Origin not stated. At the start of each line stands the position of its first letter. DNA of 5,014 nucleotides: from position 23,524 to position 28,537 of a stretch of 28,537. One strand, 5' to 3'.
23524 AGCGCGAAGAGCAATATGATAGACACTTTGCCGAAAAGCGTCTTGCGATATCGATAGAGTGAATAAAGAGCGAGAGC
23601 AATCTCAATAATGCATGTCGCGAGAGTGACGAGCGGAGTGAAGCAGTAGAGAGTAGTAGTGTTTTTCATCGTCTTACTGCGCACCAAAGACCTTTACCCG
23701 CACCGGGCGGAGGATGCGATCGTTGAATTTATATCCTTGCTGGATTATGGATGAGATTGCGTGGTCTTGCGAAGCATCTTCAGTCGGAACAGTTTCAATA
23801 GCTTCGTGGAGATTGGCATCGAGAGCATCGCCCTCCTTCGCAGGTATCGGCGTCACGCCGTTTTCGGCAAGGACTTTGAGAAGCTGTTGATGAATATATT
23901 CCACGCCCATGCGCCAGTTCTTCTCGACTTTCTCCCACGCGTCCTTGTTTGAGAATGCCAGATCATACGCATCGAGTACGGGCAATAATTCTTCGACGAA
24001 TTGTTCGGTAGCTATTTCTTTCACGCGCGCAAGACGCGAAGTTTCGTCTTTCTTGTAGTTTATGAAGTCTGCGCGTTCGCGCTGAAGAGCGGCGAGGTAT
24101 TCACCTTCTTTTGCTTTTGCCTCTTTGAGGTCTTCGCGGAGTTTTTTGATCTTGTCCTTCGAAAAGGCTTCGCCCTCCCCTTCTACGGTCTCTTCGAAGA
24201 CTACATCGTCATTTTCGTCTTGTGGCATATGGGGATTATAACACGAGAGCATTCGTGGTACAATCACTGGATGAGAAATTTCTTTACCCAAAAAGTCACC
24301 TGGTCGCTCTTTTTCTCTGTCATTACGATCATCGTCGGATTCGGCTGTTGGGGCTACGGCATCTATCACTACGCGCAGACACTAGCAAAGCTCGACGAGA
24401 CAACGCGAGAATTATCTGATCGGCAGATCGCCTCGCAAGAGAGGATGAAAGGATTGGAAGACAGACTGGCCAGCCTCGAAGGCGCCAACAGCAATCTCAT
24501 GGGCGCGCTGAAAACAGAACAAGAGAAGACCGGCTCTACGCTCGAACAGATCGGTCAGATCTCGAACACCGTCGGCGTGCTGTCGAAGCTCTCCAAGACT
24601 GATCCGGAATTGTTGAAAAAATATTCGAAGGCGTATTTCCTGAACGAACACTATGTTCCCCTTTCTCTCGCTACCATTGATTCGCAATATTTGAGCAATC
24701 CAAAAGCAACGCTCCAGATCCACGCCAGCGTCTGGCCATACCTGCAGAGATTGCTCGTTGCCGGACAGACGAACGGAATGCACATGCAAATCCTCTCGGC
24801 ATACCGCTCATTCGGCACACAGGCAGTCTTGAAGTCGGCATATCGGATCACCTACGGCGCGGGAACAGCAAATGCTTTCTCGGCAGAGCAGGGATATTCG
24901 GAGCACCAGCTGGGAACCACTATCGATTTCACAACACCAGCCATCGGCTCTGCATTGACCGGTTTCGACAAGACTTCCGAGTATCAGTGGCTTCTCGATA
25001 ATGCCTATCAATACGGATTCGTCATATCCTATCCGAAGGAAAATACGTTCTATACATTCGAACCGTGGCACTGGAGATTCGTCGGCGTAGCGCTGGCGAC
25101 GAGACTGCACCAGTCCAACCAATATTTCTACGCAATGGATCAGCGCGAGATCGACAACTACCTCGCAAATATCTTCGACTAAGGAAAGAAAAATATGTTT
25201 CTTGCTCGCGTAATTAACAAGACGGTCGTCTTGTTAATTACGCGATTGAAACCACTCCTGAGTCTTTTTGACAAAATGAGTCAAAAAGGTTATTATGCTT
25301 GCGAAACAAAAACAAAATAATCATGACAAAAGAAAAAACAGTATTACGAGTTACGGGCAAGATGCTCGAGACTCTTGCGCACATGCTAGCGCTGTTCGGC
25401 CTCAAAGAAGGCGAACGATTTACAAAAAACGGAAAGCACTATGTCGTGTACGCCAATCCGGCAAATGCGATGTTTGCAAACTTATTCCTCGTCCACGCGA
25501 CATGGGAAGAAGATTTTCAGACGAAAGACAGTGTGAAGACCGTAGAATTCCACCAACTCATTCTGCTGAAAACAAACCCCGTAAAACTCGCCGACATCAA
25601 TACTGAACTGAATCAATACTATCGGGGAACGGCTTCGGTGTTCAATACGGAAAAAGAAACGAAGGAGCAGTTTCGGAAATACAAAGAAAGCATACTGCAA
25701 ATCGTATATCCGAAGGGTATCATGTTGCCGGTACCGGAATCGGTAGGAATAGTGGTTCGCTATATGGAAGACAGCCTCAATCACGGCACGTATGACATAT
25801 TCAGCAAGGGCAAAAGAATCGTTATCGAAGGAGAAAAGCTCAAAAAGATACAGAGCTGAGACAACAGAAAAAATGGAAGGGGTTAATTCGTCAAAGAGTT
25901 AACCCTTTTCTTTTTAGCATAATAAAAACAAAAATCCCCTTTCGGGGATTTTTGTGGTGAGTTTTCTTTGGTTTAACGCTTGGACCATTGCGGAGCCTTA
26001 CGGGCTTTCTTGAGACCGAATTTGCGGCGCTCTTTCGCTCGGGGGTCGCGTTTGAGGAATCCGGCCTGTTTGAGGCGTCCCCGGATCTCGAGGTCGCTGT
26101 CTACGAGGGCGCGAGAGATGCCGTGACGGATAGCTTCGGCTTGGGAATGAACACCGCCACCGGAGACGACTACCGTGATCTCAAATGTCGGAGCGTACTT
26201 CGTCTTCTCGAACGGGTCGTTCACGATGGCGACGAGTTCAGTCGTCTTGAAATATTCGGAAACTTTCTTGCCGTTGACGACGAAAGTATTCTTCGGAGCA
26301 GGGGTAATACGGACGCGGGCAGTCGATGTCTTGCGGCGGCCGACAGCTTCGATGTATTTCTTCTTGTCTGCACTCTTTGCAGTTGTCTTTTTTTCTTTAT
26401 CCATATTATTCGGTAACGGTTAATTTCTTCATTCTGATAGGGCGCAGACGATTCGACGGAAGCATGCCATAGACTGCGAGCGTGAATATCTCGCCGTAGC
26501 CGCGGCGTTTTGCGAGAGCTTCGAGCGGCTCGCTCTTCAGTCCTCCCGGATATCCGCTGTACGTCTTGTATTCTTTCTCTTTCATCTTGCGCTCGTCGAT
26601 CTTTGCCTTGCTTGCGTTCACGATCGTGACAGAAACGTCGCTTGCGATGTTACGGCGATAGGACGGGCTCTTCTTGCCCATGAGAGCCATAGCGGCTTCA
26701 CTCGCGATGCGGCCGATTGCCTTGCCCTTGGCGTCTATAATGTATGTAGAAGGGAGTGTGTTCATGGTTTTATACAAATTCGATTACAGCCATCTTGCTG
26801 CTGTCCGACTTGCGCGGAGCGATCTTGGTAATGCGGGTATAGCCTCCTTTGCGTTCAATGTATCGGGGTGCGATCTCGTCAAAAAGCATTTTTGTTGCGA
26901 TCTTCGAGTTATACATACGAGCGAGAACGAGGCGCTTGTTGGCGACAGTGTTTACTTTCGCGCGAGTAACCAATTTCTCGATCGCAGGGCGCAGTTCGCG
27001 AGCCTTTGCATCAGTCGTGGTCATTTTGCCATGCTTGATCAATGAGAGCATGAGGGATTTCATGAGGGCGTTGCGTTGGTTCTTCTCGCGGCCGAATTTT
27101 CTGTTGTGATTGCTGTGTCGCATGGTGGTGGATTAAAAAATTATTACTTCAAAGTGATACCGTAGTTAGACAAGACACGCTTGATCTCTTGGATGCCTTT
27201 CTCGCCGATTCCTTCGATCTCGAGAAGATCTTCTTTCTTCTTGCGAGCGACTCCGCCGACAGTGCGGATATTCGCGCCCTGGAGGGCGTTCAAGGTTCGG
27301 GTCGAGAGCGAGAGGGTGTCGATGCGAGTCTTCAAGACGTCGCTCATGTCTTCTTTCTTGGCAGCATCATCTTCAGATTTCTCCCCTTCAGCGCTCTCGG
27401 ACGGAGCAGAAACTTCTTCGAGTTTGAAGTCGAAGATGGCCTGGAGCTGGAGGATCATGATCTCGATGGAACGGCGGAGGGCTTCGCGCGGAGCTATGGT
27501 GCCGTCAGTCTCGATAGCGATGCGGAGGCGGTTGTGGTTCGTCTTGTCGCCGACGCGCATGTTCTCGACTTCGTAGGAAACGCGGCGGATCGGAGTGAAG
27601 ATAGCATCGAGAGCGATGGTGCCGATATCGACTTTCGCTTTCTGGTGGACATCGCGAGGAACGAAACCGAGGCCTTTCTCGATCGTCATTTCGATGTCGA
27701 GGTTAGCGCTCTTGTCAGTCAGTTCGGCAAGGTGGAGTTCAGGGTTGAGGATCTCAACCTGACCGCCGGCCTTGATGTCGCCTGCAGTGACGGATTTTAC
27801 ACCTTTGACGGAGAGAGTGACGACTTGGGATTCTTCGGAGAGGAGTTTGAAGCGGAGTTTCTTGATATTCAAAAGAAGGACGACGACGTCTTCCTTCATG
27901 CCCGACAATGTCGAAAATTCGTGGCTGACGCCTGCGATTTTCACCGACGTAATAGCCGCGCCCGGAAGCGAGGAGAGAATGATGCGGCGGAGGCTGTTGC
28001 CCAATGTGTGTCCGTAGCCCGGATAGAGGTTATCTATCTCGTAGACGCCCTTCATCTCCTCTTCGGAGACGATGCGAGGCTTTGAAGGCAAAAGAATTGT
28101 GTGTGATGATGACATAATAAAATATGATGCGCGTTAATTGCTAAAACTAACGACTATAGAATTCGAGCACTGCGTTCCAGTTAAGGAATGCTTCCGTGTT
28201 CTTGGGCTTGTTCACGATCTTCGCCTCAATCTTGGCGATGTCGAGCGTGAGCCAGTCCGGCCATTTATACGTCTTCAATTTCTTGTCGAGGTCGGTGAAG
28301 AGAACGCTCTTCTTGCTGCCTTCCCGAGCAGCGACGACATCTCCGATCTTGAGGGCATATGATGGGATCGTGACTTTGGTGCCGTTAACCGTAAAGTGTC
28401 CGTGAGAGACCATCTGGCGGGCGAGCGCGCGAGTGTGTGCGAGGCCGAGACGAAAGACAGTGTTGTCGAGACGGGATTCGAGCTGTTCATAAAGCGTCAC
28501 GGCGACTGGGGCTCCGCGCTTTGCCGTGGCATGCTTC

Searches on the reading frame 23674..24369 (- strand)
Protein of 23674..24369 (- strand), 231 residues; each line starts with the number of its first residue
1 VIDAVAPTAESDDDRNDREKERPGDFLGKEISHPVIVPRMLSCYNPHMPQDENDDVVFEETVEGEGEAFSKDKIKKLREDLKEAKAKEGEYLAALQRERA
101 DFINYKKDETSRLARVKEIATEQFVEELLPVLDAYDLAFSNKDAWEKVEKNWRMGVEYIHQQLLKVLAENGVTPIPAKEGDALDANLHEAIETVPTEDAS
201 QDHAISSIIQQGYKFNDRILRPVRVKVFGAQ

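Call 14: search_protein_families(library=pfam, proteins=[window:23674-24369:-], max_evalue=0.001)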
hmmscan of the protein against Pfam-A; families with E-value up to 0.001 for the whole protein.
window:23674-24369:- (231 aa): 1 family
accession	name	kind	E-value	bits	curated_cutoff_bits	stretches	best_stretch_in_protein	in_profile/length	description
PF01025.24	GrpE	-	4.5e-39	134.2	25.8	1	67-227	6-163/165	GrpE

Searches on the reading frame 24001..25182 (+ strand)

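Call 14: search_protein_families(library=pfam, proteins=[window:24001-25182:+], max_evalue=0.001)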
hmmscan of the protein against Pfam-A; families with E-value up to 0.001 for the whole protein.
window:24001-25182:+ (393 aa): 1 family
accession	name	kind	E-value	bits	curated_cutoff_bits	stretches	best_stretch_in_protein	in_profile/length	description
PF02557.22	VanY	-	2.7e-30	105.3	25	1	239-362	3-131/132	D-alanyl-D-alanine carboxypeptidase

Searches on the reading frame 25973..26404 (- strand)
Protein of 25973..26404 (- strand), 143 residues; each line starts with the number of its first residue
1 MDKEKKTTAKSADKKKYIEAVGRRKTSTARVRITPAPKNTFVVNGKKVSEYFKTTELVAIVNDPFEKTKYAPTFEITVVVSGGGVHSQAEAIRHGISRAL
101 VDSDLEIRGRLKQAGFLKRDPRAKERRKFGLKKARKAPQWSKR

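Call 14: search_protein_families(library=pfam, proteins=[window:25973-26404:-], max_evalue=0.001)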
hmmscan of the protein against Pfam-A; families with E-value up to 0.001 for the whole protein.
window:25973-26404:- (143 aa): 1 family
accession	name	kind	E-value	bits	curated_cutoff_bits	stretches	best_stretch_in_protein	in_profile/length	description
PF00380.25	Ribosomal_S9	-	1.2e-40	139.1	22.5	1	22-143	1-121/121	Ribosomal protein S9/S16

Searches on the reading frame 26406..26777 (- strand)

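Call 14: search_protein_families(library=pfam, proteins=[window:26406-26777:-], max_evalue=0.001)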
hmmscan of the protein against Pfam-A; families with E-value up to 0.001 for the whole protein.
window:26406-26777:- (123 aa): 1 family
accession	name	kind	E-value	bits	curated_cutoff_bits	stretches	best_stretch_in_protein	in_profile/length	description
PF00572.24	Ribosomal_L13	-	1.5e-28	99.7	23.8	1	11-121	3-112/119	Ribosomal protein L13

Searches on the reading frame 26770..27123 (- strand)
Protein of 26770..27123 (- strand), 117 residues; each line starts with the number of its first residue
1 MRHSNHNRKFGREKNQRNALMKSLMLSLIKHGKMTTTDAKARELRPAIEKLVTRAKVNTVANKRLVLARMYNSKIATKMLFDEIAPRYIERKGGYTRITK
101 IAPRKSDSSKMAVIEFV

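Call 14: search_protein_families(library=pfam, proteins=[window:26770-27123:-], max_evalue=0.001)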
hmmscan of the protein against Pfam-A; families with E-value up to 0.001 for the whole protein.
window:26770-27123:- (117 aa): 1 family
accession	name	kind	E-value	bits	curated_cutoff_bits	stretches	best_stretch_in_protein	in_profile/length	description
PF01196.24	Ribosomal_L17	-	6.8e-32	110.7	27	1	20-117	1-97/97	Ribosomal protein L17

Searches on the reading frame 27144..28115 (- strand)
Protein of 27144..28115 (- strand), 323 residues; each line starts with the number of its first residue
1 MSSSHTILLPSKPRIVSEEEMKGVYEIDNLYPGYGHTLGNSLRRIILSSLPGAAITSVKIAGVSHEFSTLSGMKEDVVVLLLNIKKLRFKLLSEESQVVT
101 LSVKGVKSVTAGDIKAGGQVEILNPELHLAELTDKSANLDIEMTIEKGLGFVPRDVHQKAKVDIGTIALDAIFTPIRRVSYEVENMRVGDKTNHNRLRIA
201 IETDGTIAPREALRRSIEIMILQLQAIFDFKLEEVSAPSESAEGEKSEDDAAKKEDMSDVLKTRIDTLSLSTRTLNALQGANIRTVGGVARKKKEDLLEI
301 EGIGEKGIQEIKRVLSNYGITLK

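Call 14: search_protein_families(library=pfam, proteins=[window:27144-28115:-], max_evalue=0.001)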
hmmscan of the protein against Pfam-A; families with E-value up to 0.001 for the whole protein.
window:27144-28115:- (323 aa): 4 families
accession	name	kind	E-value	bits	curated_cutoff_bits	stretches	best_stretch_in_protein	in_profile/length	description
PF01000.31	RNA_pol_A_bac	-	3.9e-28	98.5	33.9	1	58-174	1-119/119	RNA polymerase Rpb3/RpoA insert domain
PF01193.29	RNA_pol_L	-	4.4e-21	74.8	24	1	32-222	5-72/74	RNA polymerase Rpb3/Rpb11 dimerisation domain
PF03118.21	RNA_pol_A_CTD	-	3.3e-16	59.2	23.8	1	253-316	3-66/67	Bacterial RNA polymerase, alpha chain C terminal domain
PF13656.11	RNA_pol_L_2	-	0.00021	21.3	27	0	194-225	39-70/75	RNA polymerase Rpb3/Rpb11 dimerisation domain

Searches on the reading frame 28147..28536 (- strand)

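Call 14: search_protein_families(library=pfam, proteins=[window:28147-28536:-], max_evalue=0.001)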
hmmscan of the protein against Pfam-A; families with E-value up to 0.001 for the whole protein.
window:28147-28536:- (129 aa): 1 family
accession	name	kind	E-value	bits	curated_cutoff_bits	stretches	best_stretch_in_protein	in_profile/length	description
PF01479.30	S4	-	1.1e-18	67.1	22.8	1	22-68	2-48/48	S4 domain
